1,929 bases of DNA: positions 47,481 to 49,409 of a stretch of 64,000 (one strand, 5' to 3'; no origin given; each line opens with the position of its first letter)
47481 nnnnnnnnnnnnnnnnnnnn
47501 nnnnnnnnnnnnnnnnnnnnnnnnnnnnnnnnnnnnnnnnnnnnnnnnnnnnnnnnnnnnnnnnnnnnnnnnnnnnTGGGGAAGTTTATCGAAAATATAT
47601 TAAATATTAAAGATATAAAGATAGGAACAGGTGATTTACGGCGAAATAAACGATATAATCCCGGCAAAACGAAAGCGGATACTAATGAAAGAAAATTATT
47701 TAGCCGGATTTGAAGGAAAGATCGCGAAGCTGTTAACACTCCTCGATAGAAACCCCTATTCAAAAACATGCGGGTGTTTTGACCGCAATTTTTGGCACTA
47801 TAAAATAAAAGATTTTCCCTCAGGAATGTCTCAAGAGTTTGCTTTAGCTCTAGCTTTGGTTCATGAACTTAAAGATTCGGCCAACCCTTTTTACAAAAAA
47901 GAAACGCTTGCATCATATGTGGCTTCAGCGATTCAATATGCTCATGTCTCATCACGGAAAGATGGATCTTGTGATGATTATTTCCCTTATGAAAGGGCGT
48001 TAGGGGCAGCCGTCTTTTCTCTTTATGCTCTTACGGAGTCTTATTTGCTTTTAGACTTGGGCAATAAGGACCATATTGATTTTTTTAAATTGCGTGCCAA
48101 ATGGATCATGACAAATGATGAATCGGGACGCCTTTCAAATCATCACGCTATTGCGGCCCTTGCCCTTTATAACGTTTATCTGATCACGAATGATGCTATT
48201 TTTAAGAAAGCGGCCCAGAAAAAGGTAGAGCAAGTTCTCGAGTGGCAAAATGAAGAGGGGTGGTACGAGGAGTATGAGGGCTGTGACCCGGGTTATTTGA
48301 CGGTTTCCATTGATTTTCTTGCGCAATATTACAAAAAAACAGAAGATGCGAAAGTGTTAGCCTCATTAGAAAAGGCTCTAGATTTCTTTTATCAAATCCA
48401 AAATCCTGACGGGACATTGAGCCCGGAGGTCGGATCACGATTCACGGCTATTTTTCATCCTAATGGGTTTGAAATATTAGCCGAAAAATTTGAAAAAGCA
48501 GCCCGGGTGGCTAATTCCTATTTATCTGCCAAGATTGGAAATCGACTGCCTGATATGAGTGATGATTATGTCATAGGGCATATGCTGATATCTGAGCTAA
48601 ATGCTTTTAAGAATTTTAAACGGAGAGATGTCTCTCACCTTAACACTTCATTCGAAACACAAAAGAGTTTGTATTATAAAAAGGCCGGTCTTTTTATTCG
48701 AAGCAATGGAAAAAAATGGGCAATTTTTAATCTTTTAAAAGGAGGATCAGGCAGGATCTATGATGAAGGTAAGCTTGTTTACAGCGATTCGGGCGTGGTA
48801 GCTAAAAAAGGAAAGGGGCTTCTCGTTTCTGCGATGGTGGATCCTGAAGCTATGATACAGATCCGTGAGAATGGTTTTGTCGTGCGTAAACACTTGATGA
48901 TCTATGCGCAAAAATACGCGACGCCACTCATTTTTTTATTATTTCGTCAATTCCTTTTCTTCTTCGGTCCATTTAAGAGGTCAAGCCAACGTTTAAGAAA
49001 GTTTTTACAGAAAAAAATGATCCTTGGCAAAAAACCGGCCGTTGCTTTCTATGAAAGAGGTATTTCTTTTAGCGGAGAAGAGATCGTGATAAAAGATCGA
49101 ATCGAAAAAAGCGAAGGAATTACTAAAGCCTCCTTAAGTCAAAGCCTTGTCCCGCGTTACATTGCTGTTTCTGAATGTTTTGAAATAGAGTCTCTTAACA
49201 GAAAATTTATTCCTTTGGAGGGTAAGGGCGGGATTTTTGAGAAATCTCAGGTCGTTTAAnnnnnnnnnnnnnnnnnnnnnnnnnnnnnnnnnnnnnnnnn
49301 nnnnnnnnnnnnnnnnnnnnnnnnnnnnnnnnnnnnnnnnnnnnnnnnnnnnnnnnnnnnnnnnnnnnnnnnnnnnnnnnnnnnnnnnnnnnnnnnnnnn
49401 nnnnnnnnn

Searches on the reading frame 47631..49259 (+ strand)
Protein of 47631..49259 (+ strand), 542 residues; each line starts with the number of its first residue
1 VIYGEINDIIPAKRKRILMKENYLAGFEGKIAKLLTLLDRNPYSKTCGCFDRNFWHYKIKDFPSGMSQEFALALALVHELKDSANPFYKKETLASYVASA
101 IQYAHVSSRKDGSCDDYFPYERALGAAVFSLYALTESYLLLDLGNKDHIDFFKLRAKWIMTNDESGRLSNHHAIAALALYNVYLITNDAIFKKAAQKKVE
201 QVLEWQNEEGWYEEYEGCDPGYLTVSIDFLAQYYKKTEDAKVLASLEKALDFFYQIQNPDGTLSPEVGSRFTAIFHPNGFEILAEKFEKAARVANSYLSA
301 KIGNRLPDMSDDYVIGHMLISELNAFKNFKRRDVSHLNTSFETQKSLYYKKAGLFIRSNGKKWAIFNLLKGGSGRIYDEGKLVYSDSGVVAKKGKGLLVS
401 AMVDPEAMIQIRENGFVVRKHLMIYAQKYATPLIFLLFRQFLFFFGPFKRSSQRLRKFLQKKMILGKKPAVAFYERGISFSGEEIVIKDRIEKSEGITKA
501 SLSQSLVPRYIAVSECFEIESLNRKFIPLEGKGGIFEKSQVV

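Call 12: search_protein_families(library=pfam, proteins=[window:47631-49259:+], max_evalue=0.00001)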
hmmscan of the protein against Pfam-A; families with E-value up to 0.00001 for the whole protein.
window:47631-49259:+ (542 aa): 0 families

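Call 60: search_protein_families(library=pfam, proteins=[window:47631-49259:+], max_evalue=0.01)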
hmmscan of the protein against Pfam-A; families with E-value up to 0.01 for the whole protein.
window:47631-49259:+ (542 aa): 2 families
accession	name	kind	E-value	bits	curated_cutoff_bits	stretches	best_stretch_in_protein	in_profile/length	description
PF09492.16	Pec_lyase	-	4.8e-05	23.2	22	0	224-263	42-81/292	Pectic acid lyase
PF07944.18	Beta-AFase-like_GH127_cat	-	0.00013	21.5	24.9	0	211-321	51-133/376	Beta-L-arabinofuranosidase, GH127 catalytic domain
